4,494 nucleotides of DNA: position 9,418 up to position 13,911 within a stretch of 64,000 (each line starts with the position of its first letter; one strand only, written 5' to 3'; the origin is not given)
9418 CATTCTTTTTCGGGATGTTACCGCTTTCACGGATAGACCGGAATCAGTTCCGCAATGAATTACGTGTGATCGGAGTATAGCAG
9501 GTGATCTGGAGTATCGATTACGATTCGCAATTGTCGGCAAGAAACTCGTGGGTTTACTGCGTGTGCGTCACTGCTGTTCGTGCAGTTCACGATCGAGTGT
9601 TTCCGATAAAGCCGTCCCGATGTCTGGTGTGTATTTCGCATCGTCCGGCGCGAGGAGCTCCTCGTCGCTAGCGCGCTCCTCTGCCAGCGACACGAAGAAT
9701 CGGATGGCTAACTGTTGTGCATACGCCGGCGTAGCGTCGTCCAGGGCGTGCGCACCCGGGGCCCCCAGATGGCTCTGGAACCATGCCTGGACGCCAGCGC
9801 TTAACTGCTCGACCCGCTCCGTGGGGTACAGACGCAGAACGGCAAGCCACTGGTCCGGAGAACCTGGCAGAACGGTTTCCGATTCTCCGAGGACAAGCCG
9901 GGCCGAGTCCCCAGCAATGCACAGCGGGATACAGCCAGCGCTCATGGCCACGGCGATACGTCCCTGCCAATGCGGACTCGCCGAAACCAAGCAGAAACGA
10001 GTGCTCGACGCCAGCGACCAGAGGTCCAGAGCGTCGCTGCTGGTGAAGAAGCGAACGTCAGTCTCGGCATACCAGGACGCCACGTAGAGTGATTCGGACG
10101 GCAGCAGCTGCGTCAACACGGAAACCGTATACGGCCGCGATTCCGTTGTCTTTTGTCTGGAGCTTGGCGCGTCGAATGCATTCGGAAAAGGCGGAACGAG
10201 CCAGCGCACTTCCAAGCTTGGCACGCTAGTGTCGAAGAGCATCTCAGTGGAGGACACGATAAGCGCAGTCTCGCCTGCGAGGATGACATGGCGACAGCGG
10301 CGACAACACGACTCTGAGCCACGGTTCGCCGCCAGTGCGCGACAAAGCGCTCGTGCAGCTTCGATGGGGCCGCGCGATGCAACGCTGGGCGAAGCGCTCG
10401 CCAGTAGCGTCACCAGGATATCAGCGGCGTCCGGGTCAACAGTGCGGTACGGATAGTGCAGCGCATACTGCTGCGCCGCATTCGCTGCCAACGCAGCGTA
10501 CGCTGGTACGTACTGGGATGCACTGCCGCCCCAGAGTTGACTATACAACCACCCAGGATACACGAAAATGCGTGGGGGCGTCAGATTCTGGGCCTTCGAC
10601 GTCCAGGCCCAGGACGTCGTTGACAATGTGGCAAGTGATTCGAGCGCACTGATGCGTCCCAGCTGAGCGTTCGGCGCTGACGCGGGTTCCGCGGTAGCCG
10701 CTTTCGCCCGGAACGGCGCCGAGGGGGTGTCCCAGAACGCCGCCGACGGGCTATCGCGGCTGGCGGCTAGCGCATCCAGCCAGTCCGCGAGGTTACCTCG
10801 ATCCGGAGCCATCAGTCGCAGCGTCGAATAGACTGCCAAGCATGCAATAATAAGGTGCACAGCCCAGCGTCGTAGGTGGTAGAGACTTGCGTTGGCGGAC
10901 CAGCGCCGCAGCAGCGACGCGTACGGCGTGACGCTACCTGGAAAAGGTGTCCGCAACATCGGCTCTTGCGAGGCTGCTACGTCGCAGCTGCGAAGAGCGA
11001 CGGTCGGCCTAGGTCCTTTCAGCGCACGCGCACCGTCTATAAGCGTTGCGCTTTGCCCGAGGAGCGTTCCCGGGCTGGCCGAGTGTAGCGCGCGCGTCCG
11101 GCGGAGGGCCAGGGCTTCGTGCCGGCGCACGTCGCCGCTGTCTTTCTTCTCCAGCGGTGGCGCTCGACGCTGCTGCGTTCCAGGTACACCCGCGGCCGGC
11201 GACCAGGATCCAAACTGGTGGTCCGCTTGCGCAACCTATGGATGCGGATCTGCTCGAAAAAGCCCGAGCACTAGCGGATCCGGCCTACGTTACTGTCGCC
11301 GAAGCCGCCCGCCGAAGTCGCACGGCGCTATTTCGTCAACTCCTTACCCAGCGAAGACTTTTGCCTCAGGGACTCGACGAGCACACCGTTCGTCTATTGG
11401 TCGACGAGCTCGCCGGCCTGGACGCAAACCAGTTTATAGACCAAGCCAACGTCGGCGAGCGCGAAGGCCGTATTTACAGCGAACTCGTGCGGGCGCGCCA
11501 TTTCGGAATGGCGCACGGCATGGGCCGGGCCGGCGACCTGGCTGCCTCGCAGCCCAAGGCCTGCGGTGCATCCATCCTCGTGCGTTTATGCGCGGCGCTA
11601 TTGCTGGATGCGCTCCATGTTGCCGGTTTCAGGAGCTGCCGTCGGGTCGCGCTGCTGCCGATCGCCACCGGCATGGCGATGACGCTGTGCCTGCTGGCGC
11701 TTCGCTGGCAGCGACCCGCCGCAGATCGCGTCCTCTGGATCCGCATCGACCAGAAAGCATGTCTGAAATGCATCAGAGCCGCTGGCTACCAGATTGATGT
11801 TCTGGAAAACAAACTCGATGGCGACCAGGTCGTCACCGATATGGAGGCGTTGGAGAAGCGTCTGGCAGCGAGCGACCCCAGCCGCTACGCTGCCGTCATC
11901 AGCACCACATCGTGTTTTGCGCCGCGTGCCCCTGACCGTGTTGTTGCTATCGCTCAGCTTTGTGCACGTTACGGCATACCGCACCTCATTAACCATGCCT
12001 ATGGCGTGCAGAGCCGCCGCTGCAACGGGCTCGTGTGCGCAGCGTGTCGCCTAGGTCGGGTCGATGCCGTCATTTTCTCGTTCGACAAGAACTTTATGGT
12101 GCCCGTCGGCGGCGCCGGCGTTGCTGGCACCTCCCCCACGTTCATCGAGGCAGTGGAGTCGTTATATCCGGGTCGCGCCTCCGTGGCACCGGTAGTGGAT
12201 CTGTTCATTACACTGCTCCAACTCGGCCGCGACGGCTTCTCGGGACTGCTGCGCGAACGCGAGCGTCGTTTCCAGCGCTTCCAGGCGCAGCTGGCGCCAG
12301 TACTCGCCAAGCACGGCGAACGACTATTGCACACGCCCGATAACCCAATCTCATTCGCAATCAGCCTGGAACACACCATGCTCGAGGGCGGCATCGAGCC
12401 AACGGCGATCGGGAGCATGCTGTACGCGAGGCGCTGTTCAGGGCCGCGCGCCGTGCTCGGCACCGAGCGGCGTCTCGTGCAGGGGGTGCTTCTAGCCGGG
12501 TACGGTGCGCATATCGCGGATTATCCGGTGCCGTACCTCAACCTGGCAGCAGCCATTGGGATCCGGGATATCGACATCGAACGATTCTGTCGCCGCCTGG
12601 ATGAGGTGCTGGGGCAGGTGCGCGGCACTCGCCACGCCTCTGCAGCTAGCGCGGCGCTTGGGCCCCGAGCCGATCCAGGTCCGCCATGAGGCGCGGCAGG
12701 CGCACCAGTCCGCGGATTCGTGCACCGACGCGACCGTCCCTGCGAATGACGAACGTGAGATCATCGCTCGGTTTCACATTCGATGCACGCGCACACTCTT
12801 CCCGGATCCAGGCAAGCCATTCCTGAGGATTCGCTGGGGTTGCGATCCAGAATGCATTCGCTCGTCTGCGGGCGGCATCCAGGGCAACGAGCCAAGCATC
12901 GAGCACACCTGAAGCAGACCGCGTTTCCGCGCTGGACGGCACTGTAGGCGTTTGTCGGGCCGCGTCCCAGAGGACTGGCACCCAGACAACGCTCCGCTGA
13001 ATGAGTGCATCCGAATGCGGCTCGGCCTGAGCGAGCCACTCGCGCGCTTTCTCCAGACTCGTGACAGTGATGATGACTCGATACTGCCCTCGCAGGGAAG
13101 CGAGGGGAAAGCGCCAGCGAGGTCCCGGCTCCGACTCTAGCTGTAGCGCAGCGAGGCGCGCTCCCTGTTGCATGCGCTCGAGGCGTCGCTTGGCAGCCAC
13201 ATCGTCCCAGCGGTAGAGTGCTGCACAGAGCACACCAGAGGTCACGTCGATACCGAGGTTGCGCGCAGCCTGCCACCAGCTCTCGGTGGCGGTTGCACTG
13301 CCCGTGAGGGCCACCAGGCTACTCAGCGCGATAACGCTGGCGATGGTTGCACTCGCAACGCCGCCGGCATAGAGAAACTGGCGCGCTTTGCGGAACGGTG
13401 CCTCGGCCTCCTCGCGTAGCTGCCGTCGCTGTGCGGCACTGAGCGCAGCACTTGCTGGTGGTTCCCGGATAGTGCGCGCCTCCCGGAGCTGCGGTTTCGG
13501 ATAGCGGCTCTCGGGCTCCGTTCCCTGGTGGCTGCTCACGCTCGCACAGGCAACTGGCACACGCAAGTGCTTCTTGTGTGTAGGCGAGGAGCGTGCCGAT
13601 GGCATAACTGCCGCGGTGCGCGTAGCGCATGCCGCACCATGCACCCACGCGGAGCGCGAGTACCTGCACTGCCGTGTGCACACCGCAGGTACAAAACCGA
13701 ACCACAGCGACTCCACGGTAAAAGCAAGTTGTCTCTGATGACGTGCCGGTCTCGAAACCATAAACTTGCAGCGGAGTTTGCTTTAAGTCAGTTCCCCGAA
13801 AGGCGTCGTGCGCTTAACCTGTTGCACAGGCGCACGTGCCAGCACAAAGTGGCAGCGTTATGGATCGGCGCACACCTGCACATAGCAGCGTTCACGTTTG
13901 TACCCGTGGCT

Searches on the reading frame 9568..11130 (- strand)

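Call 7: search_protein_families(library=pfam, proteins=[window:9568-11130:-], max_evalue=0.01)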
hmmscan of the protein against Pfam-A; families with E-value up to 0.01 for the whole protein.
window:9568-11130:- (520 aa): 1 family
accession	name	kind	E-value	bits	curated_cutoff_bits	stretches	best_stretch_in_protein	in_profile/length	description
PF03016.20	Exostosin_GT47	-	0.0063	16.3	33.4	0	271-407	102-258/293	Exostosin GT47 domain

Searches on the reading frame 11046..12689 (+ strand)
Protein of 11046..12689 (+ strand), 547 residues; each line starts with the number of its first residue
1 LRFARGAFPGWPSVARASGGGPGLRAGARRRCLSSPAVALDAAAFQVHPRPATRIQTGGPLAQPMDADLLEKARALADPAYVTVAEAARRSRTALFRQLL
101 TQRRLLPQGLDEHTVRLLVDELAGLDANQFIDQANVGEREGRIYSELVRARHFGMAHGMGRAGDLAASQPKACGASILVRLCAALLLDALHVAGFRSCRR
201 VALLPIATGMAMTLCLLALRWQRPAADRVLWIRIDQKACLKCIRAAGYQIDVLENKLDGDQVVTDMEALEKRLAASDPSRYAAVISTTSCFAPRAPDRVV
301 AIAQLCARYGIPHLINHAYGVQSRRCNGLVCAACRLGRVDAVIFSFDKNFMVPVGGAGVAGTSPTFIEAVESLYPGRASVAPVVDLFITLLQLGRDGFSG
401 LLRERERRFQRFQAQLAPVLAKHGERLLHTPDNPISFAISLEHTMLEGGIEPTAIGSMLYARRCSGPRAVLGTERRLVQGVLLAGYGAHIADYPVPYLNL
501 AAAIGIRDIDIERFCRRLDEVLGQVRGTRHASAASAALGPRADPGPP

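Call 7: search_protein_families(library=pfam, proteins=[window:11046-12689:+], max_evalue=0.01)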
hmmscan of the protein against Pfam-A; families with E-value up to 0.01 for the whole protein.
window:11046-12689:+ (547 aa): 2 families
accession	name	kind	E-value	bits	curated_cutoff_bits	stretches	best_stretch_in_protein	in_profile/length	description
PF05889.19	SepSecS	-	6.1e-120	400.9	21.1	1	126-522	2-388/389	O-phosphoseryl-tRNA(Sec) selenium transferase, SepSecS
PF01212.27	Beta_elim_lyase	-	0.0029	17.4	27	1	256-368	100-217/288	Beta-eliminating lyase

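Call 19: list_cluster_members(proteins=[P0001, window:12646-13761:-, window:11046-12689:+])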
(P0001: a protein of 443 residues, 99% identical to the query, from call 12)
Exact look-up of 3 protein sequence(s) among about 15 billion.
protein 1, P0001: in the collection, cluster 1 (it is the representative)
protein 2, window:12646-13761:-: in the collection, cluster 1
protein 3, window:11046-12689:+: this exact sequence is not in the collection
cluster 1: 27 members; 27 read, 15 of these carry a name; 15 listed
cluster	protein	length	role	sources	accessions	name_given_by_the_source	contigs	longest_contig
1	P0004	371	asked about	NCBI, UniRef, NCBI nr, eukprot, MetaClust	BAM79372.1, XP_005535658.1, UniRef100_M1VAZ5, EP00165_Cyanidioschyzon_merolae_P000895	hypothetical protein, conserved [Cyanidioschyzon merolae strain 10D] | Uncharacterized protein n=1 Tax=Cyanidioschyzon merolae (strain NIES-3377 / 10D) ... | XP_005535658.1 hypothetical protein, conserved [Cyanidioschyzon merolae strain 10D]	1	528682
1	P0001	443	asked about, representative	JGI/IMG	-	hypothetical protein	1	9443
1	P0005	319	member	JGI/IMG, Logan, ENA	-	hypothetical protein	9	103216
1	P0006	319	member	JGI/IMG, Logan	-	hypothetical protein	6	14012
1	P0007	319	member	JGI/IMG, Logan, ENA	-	hypothetical protein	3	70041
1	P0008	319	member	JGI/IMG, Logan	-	hypothetical protein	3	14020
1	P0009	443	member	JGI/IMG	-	hypothetical protein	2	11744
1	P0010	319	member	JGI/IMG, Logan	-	hypothetical protein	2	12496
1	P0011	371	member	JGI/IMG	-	hypothetical protein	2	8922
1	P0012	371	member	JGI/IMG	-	hypothetical protein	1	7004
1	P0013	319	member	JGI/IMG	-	hypothetical protein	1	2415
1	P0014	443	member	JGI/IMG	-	hypothetical protein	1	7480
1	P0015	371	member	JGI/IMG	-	hypothetical protein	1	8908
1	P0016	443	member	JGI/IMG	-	hypothetical protein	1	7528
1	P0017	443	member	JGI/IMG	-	hypothetical protein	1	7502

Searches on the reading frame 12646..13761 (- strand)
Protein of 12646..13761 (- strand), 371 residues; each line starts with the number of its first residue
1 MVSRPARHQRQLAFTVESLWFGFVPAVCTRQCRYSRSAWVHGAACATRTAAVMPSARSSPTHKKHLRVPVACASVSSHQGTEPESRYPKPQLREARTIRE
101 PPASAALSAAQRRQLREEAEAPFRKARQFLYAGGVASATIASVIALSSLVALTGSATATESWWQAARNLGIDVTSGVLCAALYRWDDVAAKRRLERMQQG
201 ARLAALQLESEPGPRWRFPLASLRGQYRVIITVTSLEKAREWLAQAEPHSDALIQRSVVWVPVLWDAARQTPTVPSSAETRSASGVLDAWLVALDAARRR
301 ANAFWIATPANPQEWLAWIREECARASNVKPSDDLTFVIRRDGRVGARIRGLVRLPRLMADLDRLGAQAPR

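Call 7: search_protein_families(library=pfam, proteins=[window:12646-13761:-], max_evalue=0.01)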
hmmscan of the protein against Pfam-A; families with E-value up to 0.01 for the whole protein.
window:12646-13761:- (371 aa): 1 family
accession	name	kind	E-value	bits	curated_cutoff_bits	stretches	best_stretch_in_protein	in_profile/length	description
PF11998.13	DUF3493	-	2e-19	70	27.1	1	111-186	3-78/79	Low psii accumulation1 / Rep27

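Call 10: find_encoding_contigs(protein=window:12646-13761:-, flank=10000, max_places=10)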
Protein window:12646-13761:- (371 aa): no gene with exactly this product is on record in the collection.

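Call 12: find_homologous_proteins(query=window:12646-13761:-)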
Query window:12646-13761:- (371 aa): 3 proteins with E <= 0.001 among 8000 candidates.
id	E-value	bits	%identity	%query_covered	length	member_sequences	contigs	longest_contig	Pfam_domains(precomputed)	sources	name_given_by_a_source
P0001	3.5e-235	798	99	100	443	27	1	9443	PF11998.14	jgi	jgi:hypothetical protein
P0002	5.0e-122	426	61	96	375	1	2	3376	PF11998.14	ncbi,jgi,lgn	jgi:hypothetical protein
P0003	2.1e-119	417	69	77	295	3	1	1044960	PF11998.14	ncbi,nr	ncbi:hypothetical protein CCYA_CCYA01G0429 [Cyanidiococcus yangmingshanensis]|nr:hypothetical protei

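Call 13: find_encoding_contigs(protein=P0001, flank=10000, max_places=10)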
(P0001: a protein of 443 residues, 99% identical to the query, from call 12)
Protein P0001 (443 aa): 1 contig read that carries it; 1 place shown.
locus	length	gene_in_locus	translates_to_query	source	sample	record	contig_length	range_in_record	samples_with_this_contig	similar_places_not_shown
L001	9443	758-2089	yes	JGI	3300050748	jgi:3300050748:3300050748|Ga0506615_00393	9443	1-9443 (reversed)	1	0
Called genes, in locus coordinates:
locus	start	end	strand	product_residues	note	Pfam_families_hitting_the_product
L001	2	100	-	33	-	?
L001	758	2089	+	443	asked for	PF11998:DUF3493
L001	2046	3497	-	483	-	PF05889:SepSecS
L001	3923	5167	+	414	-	-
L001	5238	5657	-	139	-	-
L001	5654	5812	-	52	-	-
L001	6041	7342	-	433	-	PF09243:Rsm22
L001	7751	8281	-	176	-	-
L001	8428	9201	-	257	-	-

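Call 14: find_encoding_contigs(protein=P0003, flank=10000, max_places=10)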
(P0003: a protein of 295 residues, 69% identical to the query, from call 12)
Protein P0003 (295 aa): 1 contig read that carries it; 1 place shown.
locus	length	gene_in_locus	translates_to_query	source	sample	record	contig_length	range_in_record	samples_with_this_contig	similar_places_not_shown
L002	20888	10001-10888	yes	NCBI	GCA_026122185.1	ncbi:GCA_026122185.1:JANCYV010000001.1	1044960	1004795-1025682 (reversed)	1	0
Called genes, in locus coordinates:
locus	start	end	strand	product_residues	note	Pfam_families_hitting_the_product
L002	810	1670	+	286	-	-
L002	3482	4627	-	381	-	-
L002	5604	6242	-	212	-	PF01900:RNase_P_Rpp14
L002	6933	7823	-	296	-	PF00076:RRM_1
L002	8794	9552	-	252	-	PF00179:UQ_con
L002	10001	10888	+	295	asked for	PF11998:DUF3493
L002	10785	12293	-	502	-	PF05889:SepSecS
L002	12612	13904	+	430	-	-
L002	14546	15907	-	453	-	PF09243:Rsm22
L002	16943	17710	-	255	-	-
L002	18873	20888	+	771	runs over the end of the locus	PF00686:CBM_20, PF01504:PIP5K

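Call 15: find_encoding_contigs(protein=P0002, flank=10000, max_places=10)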
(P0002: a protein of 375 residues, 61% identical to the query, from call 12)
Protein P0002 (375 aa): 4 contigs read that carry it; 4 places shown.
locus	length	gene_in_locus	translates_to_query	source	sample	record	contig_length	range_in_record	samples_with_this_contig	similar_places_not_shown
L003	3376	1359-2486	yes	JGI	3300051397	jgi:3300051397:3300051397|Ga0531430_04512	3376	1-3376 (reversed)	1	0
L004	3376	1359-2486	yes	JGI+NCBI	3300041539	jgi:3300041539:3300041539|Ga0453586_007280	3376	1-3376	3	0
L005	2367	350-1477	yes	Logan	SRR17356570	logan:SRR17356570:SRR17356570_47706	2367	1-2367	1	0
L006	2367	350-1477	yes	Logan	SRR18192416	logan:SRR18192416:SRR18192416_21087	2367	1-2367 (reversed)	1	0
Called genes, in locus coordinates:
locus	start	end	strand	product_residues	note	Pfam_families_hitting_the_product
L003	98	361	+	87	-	-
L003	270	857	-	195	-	PF00179:UQ_con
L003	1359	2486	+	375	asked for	PF11998:DUF3493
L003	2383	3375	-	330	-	?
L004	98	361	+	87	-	-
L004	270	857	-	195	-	PF00179:UQ_con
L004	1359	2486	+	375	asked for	PF11998:DUF3493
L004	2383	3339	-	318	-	PF05889:SepSecS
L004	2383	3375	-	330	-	?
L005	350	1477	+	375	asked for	PF11998:DUF3493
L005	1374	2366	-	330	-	?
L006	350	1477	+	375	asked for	PF11998:DUF3493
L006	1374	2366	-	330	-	?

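Call 21: find_encoding_contigs(protein=P0005, flank=6000, max_places=10)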
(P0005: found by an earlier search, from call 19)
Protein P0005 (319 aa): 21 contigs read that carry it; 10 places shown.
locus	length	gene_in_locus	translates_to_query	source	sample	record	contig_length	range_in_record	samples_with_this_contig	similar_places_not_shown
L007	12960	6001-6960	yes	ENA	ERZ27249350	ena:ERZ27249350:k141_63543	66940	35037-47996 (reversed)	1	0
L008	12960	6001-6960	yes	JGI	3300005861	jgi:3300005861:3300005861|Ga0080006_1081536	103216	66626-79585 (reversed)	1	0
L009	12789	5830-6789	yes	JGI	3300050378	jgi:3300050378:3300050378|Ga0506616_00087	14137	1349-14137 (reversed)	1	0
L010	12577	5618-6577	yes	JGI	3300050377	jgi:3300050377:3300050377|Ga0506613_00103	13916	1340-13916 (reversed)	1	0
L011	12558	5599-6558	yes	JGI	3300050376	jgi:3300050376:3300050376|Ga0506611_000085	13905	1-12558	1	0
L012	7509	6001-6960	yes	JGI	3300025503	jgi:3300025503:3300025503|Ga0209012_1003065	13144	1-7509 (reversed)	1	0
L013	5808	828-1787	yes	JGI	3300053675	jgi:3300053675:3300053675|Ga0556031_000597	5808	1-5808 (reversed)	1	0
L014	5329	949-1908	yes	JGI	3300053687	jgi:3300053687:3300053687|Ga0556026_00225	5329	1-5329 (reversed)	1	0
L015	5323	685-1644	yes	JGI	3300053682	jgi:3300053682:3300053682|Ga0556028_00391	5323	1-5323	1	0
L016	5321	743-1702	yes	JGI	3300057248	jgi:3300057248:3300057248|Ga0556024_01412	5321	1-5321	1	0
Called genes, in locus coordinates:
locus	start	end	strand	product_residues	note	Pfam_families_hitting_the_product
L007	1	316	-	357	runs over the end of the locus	PF01135:PCMT (faint), PF00398:RrnaAD, PF08242:Methyltransf_12 (weak), PF13649:Methyltransf_25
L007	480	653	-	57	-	-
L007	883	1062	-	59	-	-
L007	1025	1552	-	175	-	-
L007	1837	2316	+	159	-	-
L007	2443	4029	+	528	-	PF11957:efThoc1 (faint)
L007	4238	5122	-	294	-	PF00179:UQ_con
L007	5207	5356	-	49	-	-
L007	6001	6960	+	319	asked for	PF11998:DUF3493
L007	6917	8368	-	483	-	PF05889:SepSecS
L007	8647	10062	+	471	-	-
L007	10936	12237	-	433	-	PF09243:Rsm22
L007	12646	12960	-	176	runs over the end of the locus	-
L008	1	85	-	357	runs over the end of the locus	PF01135:PCMT (faint), PF00398:RrnaAD, PF08242:Methyltransf_12 (weak), PF13649:Methyltransf_25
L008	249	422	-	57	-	-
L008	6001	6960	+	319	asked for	PF11998:DUF3493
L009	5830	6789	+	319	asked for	PF11998:DUF3493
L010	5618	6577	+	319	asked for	PF11998:DUF3493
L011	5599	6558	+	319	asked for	PF11998:DUF3493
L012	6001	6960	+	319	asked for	PF11998:DUF3493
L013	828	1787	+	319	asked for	PF11998:DUF3493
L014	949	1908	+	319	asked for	PF11998:DUF3493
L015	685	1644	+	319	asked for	PF11998:DUF3493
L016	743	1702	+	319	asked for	PF11998:DUF3493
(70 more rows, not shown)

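Call 22: find_encoding_contigs(protein=P0004, flank=10000, max_places=4)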
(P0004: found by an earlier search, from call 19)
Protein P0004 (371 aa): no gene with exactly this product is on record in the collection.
